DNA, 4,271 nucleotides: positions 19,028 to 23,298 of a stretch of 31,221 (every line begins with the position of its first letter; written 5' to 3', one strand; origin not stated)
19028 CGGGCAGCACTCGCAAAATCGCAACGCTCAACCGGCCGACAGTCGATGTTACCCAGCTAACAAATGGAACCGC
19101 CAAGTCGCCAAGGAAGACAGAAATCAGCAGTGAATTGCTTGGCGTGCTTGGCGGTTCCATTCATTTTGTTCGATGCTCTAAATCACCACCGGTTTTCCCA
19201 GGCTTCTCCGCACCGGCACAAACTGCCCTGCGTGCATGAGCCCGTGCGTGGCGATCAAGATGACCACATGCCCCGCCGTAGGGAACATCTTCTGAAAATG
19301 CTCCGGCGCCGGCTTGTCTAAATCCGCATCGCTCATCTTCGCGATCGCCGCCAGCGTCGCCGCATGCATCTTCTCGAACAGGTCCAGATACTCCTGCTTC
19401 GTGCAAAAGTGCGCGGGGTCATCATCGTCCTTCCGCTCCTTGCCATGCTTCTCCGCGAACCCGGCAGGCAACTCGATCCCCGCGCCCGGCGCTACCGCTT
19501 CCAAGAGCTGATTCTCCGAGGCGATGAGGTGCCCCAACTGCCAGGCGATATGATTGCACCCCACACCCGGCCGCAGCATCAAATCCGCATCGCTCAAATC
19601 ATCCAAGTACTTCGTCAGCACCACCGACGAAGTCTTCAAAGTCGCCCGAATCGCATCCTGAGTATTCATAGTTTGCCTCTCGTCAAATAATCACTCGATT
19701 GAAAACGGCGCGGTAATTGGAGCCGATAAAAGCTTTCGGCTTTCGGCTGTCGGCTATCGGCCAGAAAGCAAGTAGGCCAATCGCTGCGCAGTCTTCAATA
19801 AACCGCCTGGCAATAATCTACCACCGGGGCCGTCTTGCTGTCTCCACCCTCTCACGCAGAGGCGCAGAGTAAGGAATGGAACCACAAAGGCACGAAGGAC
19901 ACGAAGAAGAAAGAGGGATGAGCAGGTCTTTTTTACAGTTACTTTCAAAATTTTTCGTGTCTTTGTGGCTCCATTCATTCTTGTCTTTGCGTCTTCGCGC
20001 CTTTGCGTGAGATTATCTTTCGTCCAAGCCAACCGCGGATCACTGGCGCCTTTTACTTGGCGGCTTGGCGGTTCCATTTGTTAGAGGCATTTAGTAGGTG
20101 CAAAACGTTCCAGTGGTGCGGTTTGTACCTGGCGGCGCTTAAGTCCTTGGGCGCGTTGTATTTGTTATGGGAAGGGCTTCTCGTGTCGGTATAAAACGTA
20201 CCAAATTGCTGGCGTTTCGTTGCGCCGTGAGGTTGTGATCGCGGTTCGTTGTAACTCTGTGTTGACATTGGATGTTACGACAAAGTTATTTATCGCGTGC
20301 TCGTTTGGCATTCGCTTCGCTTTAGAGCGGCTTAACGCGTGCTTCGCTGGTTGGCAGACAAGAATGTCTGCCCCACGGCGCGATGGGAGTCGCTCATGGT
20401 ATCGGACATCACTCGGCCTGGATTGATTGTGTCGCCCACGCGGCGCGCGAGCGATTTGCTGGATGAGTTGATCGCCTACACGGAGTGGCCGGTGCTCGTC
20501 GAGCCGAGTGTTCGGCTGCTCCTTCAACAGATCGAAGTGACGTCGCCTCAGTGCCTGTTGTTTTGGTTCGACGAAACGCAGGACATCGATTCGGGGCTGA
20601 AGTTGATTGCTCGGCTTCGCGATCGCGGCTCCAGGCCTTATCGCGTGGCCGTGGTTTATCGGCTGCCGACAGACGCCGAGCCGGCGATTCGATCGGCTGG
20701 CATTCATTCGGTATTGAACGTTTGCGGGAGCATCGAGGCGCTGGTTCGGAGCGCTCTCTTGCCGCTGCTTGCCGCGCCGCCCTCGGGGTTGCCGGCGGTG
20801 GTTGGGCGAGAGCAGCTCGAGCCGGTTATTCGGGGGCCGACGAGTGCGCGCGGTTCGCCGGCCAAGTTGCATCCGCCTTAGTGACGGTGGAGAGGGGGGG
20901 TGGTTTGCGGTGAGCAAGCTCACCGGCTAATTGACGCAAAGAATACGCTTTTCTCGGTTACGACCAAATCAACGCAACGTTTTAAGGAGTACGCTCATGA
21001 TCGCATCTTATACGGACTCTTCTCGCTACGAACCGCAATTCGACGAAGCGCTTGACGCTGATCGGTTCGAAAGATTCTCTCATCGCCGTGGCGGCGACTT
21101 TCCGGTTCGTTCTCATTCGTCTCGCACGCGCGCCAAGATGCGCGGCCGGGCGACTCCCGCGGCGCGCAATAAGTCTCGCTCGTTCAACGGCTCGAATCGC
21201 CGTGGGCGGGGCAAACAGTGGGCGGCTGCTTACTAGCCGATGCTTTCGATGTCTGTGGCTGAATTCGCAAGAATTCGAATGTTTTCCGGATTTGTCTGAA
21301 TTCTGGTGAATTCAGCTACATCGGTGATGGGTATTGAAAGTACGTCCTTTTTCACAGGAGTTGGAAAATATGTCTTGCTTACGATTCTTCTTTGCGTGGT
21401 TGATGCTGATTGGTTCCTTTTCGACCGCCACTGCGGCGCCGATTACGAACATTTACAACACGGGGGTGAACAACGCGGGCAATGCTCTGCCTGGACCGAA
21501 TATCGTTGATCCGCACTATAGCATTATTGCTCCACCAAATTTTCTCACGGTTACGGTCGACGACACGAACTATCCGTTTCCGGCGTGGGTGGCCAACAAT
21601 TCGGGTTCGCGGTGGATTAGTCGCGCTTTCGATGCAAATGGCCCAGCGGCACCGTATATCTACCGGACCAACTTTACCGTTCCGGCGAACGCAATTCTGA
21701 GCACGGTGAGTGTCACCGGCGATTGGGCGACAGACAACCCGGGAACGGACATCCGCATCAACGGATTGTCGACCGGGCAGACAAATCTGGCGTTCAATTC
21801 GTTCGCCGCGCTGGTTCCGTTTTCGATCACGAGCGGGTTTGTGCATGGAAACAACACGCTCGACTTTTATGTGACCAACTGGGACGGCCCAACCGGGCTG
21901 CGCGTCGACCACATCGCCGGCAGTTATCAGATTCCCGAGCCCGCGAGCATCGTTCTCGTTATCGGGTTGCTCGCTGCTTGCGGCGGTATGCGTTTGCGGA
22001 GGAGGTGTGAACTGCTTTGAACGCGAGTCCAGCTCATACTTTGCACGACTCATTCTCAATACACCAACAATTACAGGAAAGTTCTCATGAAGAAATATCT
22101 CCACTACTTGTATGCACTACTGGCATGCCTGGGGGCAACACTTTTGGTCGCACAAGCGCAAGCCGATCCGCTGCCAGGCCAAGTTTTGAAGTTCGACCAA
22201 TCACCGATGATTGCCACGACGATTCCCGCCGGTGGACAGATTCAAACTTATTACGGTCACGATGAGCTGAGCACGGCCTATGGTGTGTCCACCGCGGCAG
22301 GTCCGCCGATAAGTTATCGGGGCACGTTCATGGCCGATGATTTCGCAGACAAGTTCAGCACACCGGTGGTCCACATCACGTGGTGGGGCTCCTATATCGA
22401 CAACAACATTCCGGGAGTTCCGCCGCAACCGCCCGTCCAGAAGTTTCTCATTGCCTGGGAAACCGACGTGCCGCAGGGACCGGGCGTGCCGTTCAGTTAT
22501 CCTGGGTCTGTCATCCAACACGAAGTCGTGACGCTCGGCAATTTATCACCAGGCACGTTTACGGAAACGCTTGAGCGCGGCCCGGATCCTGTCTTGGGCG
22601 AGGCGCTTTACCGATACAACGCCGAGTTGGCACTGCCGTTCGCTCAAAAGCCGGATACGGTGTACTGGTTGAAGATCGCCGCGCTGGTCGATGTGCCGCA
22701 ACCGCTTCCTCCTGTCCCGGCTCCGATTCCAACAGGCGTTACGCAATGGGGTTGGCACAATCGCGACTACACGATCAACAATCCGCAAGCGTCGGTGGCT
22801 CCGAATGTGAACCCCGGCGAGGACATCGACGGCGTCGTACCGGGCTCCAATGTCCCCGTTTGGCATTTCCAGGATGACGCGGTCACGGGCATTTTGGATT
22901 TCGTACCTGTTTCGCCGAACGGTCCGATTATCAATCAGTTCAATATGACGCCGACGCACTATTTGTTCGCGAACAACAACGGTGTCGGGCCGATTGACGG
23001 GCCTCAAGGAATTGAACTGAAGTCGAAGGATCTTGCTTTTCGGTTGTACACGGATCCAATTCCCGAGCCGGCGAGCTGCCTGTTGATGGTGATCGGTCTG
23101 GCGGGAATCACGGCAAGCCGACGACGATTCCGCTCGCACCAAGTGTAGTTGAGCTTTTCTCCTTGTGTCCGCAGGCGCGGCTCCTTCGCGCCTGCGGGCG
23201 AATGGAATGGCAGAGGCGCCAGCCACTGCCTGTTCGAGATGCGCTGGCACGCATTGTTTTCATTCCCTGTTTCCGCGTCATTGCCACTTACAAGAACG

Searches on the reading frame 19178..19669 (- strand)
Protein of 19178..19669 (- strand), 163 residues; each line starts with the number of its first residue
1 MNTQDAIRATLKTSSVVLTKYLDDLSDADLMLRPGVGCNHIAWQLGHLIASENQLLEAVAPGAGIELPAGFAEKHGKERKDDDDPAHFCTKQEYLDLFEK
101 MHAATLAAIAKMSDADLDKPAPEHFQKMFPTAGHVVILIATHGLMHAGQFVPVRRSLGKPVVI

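Call 34: search_protein_families(library=pfam, proteins=[window:19178-19669:-])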
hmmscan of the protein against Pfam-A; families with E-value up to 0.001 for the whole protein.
window:19178-19669:- (163 aa): 3 families
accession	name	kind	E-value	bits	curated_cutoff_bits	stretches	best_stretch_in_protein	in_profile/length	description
PF12867.12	DinB_2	-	3.1e-18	66.9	24.8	1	17-149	8-127/128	DinB superfamily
PF05163.17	DinB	-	8.7e-07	29.5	23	1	16-161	17-149/165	DinB family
PF04978.18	MST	-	0.00011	23.2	27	1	8-154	3-144/149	Mycothiol-S-transferase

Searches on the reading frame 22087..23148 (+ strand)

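Call 35: search_protein_families(library=pfam, proteins=[window:22087-23148:+])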
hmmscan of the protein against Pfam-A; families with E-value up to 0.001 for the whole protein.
window:22087-23148:+ (353 aa): 2 families
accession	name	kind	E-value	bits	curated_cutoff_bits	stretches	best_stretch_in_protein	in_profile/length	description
PF25470.1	DUF7901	-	3e-27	96.4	24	1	57-236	12-175/205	Domain of unknown function (DUF7901)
PF07589.16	PEP-CTERM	-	0.0008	19.8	20.7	1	324-347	1-24/24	PEP-CTERM motif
